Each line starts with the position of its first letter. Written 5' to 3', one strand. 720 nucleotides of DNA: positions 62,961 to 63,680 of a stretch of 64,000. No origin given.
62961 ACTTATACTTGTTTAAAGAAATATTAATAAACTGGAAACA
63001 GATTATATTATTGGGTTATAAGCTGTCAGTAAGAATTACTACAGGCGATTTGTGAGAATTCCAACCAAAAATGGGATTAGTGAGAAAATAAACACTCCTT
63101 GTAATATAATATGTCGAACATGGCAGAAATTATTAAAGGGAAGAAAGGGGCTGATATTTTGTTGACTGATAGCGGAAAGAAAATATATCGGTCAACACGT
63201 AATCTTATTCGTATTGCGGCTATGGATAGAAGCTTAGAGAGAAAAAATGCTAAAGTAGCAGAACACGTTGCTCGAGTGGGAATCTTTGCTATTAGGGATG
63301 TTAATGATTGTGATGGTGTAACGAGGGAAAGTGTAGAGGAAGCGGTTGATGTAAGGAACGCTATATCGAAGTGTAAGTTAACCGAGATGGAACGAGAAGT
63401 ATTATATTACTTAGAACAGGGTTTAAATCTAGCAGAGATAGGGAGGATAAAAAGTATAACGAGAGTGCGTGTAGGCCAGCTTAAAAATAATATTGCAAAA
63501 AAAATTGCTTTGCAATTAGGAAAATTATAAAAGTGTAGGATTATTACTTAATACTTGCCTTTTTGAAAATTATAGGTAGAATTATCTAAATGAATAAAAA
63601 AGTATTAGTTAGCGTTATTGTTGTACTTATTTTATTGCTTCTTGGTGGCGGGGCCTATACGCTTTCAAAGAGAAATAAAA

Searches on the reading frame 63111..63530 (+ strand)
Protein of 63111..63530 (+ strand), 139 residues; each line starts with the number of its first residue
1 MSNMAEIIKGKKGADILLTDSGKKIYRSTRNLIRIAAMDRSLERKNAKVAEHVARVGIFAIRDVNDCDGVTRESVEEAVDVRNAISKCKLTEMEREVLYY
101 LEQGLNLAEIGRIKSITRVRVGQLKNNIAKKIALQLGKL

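Call 48: search_protein_families(library=pfam, proteins=[window:63111-63530:+], max_evalue=0.01)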
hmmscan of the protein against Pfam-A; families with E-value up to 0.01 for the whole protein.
window:63111-63530:+ (139 aa): 2 families
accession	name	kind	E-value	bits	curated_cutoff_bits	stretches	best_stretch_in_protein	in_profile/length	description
PF04545.22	Sigma70_r4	-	3.6e-05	23.6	24.1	1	89-131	4-47/50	Sigma-70, region 4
PF00196.25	GerE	-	0.0028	17.7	23.5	1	90-133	3-46/57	Bacterial regulatory proteins, luxR family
